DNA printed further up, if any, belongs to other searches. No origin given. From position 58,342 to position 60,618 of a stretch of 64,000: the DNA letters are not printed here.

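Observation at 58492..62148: Translationally coupled operon: ELM1/GtrOC1-like GT-B protein, small 2OG-Fe(II) dioxygenase and an unassignable 658-aa protein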

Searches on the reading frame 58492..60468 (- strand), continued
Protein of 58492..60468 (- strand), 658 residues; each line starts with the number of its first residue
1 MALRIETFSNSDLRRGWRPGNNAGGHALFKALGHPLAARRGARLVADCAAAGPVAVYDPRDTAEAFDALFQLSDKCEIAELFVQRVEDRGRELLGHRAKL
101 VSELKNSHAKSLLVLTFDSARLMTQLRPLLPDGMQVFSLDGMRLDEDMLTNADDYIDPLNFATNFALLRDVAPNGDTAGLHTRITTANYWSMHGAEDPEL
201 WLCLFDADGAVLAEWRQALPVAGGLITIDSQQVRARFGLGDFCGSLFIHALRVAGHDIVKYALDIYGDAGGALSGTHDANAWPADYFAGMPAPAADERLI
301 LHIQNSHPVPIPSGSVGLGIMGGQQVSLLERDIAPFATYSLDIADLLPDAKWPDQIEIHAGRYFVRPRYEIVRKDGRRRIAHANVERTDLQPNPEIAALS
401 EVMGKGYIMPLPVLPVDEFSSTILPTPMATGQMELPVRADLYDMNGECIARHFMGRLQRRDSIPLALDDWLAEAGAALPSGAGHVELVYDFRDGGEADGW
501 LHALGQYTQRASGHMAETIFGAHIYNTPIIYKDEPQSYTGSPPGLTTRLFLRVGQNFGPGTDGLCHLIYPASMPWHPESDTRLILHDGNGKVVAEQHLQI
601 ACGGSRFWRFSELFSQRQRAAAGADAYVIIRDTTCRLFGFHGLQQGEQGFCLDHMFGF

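Call 33: predict_structure(alignment_id=A2)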
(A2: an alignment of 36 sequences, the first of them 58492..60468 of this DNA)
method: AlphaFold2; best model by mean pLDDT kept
length: 658 residues; sequences in the alignment: 36
mean_pLDDT: 90.0   pTM: 0.90
mean pLDDT of the five models: 90.0, 89.8, 89.4, 88.7, 88.1
residues with pLDDT >= 90: 477; 70-90: 136; 50-70: 27; < 50: 18
segments of 3 or more residues with pLDDT < 50: 10-22, 537-539
pLDDT, mean of each block of 10 residues (from residue 1): 59 38 68 95 96 94 91 95 94 94 94 94 90 94 95 91 94 81 93 94 98 97 95 97 97 90 83 79 87 96 94 96 93 97 97 95 92 90 88 87 89 97 92 92 97 94 95 95 96 90 95 91 80 56 76 84 94 91 96 97 96 96 95 91 90 80
secondary structure, 60 per line:
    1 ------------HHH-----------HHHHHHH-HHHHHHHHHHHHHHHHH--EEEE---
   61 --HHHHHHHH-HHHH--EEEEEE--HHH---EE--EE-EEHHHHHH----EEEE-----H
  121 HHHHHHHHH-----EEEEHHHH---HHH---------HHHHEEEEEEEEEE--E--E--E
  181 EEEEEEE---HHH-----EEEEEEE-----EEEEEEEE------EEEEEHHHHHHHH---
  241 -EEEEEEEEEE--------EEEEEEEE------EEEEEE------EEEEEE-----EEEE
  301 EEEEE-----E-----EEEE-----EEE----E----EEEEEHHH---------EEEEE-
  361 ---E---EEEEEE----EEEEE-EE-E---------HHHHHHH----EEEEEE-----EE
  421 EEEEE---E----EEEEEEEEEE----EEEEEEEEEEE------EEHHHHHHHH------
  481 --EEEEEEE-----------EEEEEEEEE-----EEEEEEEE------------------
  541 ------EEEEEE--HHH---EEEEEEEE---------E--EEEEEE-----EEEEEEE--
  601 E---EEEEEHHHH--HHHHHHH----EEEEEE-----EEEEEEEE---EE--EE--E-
elements in order: H27-33 H35-51 E54-57 H63-70 H72-75 E78-83 H101-106 E111-114 H120-129 E135-138 H139-142 H158-161 E162-171 E180-187 E199-205 E211-218 E225-229 H230-237 E242-251 E260-267 E274-279 E286-291 E297-305 E317-320 E326-328 E338-342 E355-359 E368-373 E378-382 H397-403 E408-413 E419-425 E434-443 E448-458 H467-474 E483-489 E501-509 E515-522 E547-552 E561-568 E581-586 E592-598 E605-609 H610-613 H616-622 E627-632 E638-645

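Call 35: fold_search(model_id=the predicted structure, library=pdb)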
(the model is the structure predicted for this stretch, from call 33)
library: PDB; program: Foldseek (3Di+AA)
matches with E <= 10: 1471; with E <= 0.001: 38
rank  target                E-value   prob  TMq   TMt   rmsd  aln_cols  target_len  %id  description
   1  6rqj_B                1.2e-05  0.77  0.13  0.14  18.7       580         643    9  Structure of human complement C5 complexed with tick inhibitors OmCI, RaCI1 and CirpT1 (released 2020-01-08)
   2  7q5z                  1.8e-05  0.33  0.09  0.05  23.7       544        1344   10  Cryo-EM structure of native human A2ML1 (released 2022-04-20)
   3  7q62_A                2.5e-05  0.47  0.10  0.06  22.0       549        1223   10  Structure of TEV cleaved A2ML1 dimer (A2ML1-TT dimer) (released 2022-04-20)
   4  4ziq                  2.5e-05  0.35  0.09  0.05  25.9       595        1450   11  Crystal structure of trypsin activated alpha-2-macroglobulin from Escherichia coli. (released 2015-06-10)
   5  7q1y_A                2.8e-05  0.35  0.09  0.05  23.3       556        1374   10  X-ray structure of human A2ML1 (released 2022-04-20)
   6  7q62_B                7.3e-05  0.23  0.09  0.08  22.6       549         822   10  Structure of TEV cleaved A2ML1 dimer (A2ML1-TT dimer) (released 2022-04-20)
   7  8s3o_A                8.1e-05  0.25  0.11  0.07  24.6       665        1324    8  Structure of native human CD109 (released 2025-03-05)
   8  8coe_C                8.6e-05  0.54  0.13  0.13  19.2       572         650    8  complement C5 in complex with the LCP0195 nanobody (released 2024-01-03)
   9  4zlt_B                1.8e-04  0.47  0.11  0.18  20.0       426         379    8  Crystal structure of viral chemokine binding protein R17 in complex with CCL3 (released 2015-11-18)
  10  9npd_B                1.8e-04  0.28  0.10  0.09  20.9       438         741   10  Crystal structure of the inactive conformation of a glycoside hydrolase (CapGH2b - E553Q Mutant) from the GH2 family i (released 2025-11-12)
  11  5jpm_A                1.9e-04  0.30  0.12  0.12  19.6       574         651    9  Structure of the complex of human complement C4 with MASP-2 rebuilt using iMDFF (released 2016-08-10)
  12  9npl_A                2.0e-04  0.28  0.09  0.09  23.3       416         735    9  Crystal structure of the inactive conformation of a glycoside hydrolase (CapGH2b - E553Q Mutant) from the GH2 family i (released 2025-11-12)
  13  9u61_E                2.2e-04  0.18  0.10  0.06  24.1       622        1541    8  CP/MBL pathways C3 convertase C4b2a and C3 complex (released 2026-01-14)
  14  9npe_A                2.3e-04  0.25  0.08  0.08  22.7       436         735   10  Crystal structure of the inactive conformation of a glycoside hydrolase (CapGH2b) from the GH2 family in the space gro (released 2025-11-12)
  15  5mho_A                2.5e-04  0.54  0.08  0.08  19.2       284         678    8  FXIIIa in complex with the inhibitor ZED2369 (released 2017-12-20)
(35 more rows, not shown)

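Call 37: search_protein_families(library=pfam, proteins=[L058:10-930:+, L058:946-1878:+, L058:1958-2932:+, L058:2916-3920:+, L058:3980-4327:+, L058:7917-8936:+, L058:8952-9467:+, L058:10307-10993:+, L058:11002-11445:+, L058:11432-12160:+], max_evalue=0.001)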
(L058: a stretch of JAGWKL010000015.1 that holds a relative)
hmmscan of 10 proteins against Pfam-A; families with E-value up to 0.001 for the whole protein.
L058:10-930:+ (306 aa): 1 family
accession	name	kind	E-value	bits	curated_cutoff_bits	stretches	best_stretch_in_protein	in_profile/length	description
PF18074.6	PriA_C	-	3.1e-10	41.2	26.9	1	214-306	1-95/95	Primosomal protein N C-terminal domain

L058:946-1878:+ (310 aa): 2 families
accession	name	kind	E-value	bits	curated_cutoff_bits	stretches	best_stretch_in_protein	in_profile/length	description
PF00551.24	Formyl_trans_N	-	5e-39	134.4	26.1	1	1-180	1-181/181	Formyl transferase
PF02911.23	Formyl_trans_C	-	1.6e-29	102.4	21.1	1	203-301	1-99/100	Formyl transferase, C-terminal domain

L058:1958-2932:+ (324 aa): 4 families
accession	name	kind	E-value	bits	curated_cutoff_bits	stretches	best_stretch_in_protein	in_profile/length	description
PF02744.22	GalP_UDP_tr_C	-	6.3e-14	52.5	29.2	1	173-287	5-119/165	Galactose-1-phosphate uridyl transferase, C-terminal domain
PF01087.27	GalP_UDP_transf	-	7.7e-10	39.9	22.1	1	2-158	12-179/184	Galactose-1-phosphate uridyl transferase, N-terminal domain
PF16268.10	DUF4921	-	1.5e-07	31.2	28.5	1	100-315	189-391/425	Domain of unknown function (DUF4921)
PF16285.10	DUF4931_N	-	0.0005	20.6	24.1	0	91-158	54-120/124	Domain of unknown function (DUF4931) N-terminal domain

L058:2916-3920:+ (334 aa): 6 families
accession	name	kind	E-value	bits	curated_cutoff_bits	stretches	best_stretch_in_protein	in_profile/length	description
PF01087.27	GalP_UDP_transf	-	2.1e-13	51.6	22.1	1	5-179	12-184/184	Galactose-1-phosphate uridyl transferase, N-terminal domain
PF02744.22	GalP_UDP_tr_C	-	4.2e-12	46.5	29.2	1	190-301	6-119/165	Galactose-1-phosphate uridyl transferase, C-terminal domain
PF16285.10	DUF4931_N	-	4.1e-11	43.5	24.1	1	108-175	54-121/124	Domain of unknown function (DUF4931) N-terminal domain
PF01230.28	HIT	-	6.6e-10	39.9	21.5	1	212-299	5-92/98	HIT domain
PF16268.10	DUF4921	-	8.4e-08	32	28.5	1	122-325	194-387/425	Domain of unknown function (DUF4921)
PF11969.13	DcpS_C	-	5.2e-05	24.1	24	1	198-302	1-100/114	Scavenger mRNA decapping enzyme C-term binding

L058:3980-4327:+ (115 aa): 1 family
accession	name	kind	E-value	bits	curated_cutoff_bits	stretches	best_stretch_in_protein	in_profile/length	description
PF04023.20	FeoA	-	3e-13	50.1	23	1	44-112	2-73/74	FeoA domain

L058:7917-8936:+ (339 aa): 1 family
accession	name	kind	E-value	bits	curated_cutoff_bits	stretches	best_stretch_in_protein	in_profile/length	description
PF17655.7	IRK_C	-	7.1e-26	91.3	22.5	1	180-335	1-161/174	Inward rectifier potassium channel C-terminal domain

L058:8952-9467:+ (171 aa): 0 families

L058:10307-10993:+ (228 aa): 1 family
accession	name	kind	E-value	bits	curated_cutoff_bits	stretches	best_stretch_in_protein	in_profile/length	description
PF13189.12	Cytidylate_kin2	-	2.8e-30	106.2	28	1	30-209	2-175/176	Cytidylate kinase-like family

L058:11002-11445:+ (147 aa): 1 family
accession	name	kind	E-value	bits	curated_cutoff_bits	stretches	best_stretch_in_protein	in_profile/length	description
PF02493.26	MORN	-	7.2e-25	85.8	22.5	3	81-102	1-22/23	MORN repeat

L058:11432-12160:+ (242 aa): 1 family
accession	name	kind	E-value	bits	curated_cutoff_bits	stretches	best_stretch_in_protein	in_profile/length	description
PF20125.4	DUF6515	-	1.9e-15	57.6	24.9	1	56-162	28-133/179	Family of unknown function (DUF6515)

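Call 38: search_protein_families(library=pfam, proteins=[L036:489-1376:+, L036:1572-2492:+, L036:5684-6802:+, L036:6787-7881:+, L043:2320-3324:+, L043:3372-4223:-, L043:7917-8621:+, L043:8821-10482:-, L055:3641-4234:-, L055:1645-3567:-], max_evalue=0.001)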
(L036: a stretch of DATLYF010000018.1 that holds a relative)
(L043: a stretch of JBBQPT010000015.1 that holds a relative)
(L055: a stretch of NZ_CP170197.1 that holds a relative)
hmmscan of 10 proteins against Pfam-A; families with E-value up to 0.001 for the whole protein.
L036:489-1376:+ (295 aa): 2 families
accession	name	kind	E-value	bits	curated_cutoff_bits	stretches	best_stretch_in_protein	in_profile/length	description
PF01380.27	SIS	-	1.7e-17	63.9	25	1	160-283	4-130/131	SIS domain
PF01418.23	HTH_6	-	2.4e-09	37.5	28.3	1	28-91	4-67/77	Helix-turn-helix domain, rpiR family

L036:1572-2492:+ (306 aa): 1 family
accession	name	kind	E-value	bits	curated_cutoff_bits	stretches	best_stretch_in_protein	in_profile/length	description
PF01063.24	Aminotran_4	-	3.7e-58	197.5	28.5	1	36-267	1-223/223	Amino-transferase class IV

L036:5684-6802:+ (372 aa): 5 families
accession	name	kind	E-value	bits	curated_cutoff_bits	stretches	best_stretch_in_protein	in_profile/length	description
PF13439.12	Glyco_transf_4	-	1.7e-30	106.7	28.5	1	17-170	2-169/170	Glycosyltransferase Family 4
PF00534.26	Glycos_transf_1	-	1.5e-22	80.4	26.4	1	197-343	16-159/172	Glycosyl transferases group 1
PF13692.12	Glyco_trans_1_4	-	8e-20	72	27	1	197-342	2-142/142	Glycosyl transferases group 1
PF13579.12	Glyco_trans_4_4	-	2.2e-13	51.3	29.7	1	17-166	1-158/158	Glycosyl transferase 4-like domain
PF20706.3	GT4-conflict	-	1.4e-11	44.5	26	1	196-321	197-326/385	Family 4 Glycosyltransferase in conflict systems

L036:6787-7881:+ (364 aa): 1 family
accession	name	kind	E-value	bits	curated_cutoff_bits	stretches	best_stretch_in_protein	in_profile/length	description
PF01075.23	Glyco_transf_9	-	2.5e-23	83.1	22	1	98-312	2-218/247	Glycosyltransferase family 9 (heptosyltransferase)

L043:2320-3324:+ (334 aa): 2 families
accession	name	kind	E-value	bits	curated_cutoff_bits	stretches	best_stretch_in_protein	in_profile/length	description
PF02769.27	AIRS_C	-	1.6e-18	67.8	23.1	1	162-307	1-149/156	AIR synthase related protein, C-terminal domain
PF00586.29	AIRS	-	4.7e-18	66.1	24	1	39-149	3-111/112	AIR synthase related protein, N-terminal domain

L043:3372-4223:- (283 aa): 1 family
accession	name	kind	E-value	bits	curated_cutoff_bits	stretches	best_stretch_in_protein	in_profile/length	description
PF02666.20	PS_Dcarbxylase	-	3.3e-65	219.9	22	1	63-278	1-197/198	Phosphatidylserine decarboxylase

L043:7917-8621:+ (234 aa): 1 family
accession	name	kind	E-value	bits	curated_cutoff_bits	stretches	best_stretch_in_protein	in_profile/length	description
PF01814.28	Hemerythrin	-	1.6e-12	48.5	25.3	1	84-208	2-126/127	Hemerythrin HHE cation binding domain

L043:8821-10482:- (553 aa): 3 families
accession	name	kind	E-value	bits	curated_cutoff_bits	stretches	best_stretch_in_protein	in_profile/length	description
PF00682.25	HMGL-like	-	2e-79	267.1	29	1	32-311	3-260/260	HMGL-like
PF22615.1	IPMS_D2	-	1.5e-34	118.5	27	1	328-391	1-66/66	Alpha-isopropylmalate synthase, post-catalytic domain-like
PF08502.15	LeuA_dimer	-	1.2e-24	87.1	24.9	1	420-551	1-130/131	LeuA allosteric (dimerisation) domain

L055:3641-4234:- (197 aa): 1 family
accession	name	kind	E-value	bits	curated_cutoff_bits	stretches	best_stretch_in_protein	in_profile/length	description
PF01025.24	GrpE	-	7.3e-49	166.1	25.8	1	35-193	4-165/165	GrpE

L055:1645-3567:- (640 aa): 2 families
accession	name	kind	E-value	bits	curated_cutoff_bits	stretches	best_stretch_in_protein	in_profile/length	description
PF00012.26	HSP70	-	3.4e-271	901.2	20.6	1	4-603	1-598/599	Hsp70 protein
PF06723.19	MreB_Mbl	-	1.5e-14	54.1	27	1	134-376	92-316/327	MreB/Mbl protein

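Call 41: search_solved_structures(query=A2, max_evalue=10, show_alignments=2)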
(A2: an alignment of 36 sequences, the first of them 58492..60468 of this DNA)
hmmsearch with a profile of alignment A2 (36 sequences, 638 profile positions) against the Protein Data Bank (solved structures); distinct sequences matched with E-value up to 10: 0.

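Call 49: search_protein_families(library=pfam, proteins=[L044:3219-4706:+, L047:1672-2955:+, L052:10235-11227:+, L034:5180-5848:+, L014:8061-9008:+, L051:8014-9132:+, L073:9040-10125:+], max_evalue=0.001)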
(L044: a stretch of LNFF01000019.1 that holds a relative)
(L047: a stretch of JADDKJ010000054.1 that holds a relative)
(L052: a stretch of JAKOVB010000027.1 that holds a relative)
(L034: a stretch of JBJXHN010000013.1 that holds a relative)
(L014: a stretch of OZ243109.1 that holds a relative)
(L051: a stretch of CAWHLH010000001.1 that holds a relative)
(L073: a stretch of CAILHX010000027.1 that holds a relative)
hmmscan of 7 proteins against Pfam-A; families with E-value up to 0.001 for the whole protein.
L044:3219-4706:+ (495 aa): 4 families
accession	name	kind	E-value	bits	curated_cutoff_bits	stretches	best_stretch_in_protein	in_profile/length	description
PF04413.22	Glycos_transf_N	-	1.9e-71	239.7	23.9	1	113-279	13-179/179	3-Deoxy-D-manno-octulosonic-acid transferase (kdotransferase)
PF00534.26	Glycos_transf_1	-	4.9e-08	33.1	26.4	1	321-471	34-170/172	Glycosyl transferases group 1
PF02350.25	Epimerase_2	-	0.00013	21.3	30.6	0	249-363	127-233/347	UDP-N-acetylglucosamine 2-epimerase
PF13579.12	Glyco_trans_4_4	-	0.00032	21.5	29.7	1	129-274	4-157/158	Glycosyl transferase 4-like domain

L047:1672-2955:+ (427 aa): 2 families
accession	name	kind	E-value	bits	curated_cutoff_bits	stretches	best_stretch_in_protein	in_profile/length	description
PF04413.22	Glycos_transf_N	-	2.9e-74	248.9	23.9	1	33-210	2-179/179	3-Deoxy-D-manno-octulosonic-acid transferase (kdotransferase)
PF00534.26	Glycos_transf_1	-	6.9e-07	29.4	26.4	1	303-399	77-171/172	Glycosyl transferases group 1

L052:10235-11227:+ (330 aa): 1 family
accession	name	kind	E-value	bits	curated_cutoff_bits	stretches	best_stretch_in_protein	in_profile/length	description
PF13524.12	Glyco_trans_1_2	-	5.7e-29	101.4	25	1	182-320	5-143/144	Glycosyl transferase-like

L034:5180-5848:+ (222 aa): 0 families

L014:8061-9008:+ (315 aa): 2 families
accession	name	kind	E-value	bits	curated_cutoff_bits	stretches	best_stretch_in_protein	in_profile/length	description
PF00753.33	Lactamase_B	-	3.4e-11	43.9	22.7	1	70-253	3-164/196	Metallo-beta-lactamase superfamily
PF12706.13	Lactamase_B_2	-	0.00039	20.5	27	1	123-155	24-56/200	Beta-lactamase superfamily domain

L051:8014-9132:+ (372 aa): 5 families
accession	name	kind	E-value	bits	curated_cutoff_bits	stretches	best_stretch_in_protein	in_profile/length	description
PF13439.12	Glyco_transf_4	-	8.5e-28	97.9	28.5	1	10-164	2-170/170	Glycosyltransferase Family 4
PF00534.26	Glycos_transf_1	-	8.5e-19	68.2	26.4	1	188-335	14-158/172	Glycosyl transferases group 1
PF13692.12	Glyco_trans_1_4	-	3.6e-16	60.1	27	1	191-329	3-136/142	Glycosyl transferases group 1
PF13579.12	Glyco_trans_4_4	-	7.6e-11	43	29.7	1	10-159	1-158/158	Glycosyl transferase 4-like domain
PF20706.3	GT4-conflict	-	1.8e-08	34.3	26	1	182-315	190-327/385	Family 4 Glycosyltransferase in conflict systems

L073:9040-10125:+ (361 aa): 1 family
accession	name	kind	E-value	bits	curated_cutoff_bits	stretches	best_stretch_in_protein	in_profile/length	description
PF01075.23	Glyco_transf_9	-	3e-19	69.7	22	1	79-290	1-210/247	Glycosyltransferase family 9 (heptosyltransferase)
